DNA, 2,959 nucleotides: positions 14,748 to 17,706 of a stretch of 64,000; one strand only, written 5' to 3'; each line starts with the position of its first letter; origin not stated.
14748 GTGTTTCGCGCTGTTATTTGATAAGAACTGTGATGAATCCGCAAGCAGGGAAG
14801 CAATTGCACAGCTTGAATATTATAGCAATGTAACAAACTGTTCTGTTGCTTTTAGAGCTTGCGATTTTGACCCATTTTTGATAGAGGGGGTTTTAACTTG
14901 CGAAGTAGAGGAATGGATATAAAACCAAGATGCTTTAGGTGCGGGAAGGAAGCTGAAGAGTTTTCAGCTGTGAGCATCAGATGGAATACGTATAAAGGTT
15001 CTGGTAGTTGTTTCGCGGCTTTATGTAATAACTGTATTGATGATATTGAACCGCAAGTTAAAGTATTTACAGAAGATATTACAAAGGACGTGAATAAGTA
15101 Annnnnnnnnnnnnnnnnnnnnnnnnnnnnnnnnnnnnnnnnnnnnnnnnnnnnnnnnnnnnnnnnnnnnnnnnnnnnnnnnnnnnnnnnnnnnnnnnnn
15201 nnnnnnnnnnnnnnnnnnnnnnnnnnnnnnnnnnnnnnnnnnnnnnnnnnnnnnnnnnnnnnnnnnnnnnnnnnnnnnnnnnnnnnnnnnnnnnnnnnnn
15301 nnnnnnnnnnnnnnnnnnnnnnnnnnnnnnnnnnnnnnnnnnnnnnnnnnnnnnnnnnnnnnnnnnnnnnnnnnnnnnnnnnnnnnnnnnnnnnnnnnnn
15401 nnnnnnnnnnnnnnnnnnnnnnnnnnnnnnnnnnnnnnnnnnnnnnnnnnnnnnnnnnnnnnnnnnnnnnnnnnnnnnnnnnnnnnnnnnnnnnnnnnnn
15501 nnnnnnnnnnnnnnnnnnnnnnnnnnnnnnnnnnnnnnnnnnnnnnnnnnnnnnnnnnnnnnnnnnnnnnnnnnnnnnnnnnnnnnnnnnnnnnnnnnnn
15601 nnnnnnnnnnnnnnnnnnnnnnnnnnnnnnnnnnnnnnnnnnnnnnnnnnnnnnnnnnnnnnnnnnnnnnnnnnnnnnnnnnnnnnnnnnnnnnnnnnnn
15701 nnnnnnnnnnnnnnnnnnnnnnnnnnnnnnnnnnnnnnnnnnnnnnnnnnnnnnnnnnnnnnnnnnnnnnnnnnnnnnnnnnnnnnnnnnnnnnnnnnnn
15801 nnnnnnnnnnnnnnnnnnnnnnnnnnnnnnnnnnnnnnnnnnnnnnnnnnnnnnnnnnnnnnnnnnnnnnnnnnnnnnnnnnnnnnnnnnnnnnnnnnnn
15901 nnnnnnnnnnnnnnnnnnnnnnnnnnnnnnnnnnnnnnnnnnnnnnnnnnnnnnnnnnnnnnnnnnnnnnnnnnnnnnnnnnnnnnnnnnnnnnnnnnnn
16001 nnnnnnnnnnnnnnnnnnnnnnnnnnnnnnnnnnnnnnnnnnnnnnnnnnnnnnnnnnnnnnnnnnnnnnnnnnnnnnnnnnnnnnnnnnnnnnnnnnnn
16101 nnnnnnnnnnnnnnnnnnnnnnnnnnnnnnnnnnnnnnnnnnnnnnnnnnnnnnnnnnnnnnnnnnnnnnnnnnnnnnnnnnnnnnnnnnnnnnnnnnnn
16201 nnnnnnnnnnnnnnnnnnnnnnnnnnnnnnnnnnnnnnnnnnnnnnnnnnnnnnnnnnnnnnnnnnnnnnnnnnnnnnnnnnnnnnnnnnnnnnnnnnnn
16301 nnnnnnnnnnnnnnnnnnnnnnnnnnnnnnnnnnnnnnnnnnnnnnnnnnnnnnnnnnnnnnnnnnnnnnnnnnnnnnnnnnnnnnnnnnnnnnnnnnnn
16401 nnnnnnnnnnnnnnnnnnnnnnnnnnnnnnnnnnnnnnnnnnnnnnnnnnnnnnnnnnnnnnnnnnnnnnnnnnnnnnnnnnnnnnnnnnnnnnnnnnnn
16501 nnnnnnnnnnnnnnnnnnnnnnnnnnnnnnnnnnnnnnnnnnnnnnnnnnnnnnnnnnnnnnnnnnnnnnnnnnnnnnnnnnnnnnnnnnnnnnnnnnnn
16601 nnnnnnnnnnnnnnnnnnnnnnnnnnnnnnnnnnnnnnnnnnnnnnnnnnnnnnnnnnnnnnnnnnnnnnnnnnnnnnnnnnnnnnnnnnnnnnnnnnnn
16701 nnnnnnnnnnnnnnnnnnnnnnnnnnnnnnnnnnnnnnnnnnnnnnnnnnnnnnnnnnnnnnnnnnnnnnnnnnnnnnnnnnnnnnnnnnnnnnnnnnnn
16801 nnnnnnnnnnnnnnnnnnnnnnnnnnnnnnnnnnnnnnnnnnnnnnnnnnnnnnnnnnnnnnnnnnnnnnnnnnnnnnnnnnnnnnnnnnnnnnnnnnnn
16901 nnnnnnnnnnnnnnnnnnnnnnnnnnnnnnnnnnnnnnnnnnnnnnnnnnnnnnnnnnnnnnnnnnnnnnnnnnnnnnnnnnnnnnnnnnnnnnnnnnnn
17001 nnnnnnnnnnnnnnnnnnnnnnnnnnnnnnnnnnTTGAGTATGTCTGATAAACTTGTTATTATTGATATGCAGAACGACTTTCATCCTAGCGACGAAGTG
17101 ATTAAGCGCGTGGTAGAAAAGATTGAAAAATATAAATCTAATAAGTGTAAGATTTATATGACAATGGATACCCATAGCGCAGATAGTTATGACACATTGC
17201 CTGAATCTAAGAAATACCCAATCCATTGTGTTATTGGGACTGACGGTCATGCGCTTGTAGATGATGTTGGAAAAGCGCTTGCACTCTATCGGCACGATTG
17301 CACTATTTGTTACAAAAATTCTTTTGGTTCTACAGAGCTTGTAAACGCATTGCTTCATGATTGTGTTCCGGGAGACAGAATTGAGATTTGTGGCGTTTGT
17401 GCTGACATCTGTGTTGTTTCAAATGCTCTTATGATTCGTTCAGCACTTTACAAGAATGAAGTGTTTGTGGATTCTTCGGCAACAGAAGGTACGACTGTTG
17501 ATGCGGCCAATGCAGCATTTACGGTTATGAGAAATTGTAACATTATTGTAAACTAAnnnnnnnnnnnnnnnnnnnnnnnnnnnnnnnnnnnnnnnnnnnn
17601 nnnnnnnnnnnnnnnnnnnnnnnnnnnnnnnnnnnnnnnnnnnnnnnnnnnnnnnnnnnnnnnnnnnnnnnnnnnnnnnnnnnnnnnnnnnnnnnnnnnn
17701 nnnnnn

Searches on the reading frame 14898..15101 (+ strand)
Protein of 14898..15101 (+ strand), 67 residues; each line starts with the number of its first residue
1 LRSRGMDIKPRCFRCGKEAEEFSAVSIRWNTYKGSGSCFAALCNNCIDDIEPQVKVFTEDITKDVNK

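Call 52: search_protein_families(library=pfam, max_evalue=0.01, proteins=[window:14898-15101:+])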
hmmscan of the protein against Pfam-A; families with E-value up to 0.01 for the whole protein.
window:14898-15101:+ (67 aa): 1 family
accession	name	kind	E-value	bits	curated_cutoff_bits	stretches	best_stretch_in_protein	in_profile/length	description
PF19817.4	DUF6300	-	0.0034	17.9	27.8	1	7-46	7-49/110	Family of unknown function (DUF6300)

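Call 68: search_protein_families(library=phrogs, max_evalue=0.001, proteins=[window:14898-15101:+])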
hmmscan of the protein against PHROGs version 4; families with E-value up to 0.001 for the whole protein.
window:14898-15101:+ (67 aa): 0 families

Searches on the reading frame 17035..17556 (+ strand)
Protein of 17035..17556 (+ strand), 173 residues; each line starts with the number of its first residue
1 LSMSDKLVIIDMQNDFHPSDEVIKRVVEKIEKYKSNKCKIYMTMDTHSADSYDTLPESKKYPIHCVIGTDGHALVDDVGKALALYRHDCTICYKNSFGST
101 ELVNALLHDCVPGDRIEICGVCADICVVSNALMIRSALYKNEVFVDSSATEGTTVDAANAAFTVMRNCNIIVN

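Call 75: search_protein_families(library=pfam, max_evalue=0.001, proteins=[window:17035-17556:+])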
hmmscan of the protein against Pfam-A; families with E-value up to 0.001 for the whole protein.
window:17035-17556:+ (173 aa): 1 family
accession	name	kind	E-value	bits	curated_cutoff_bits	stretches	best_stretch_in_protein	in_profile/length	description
PF00857.26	Isochorismatase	-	3.7e-15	56.9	27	1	7-171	3-169/175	Isochorismatase domain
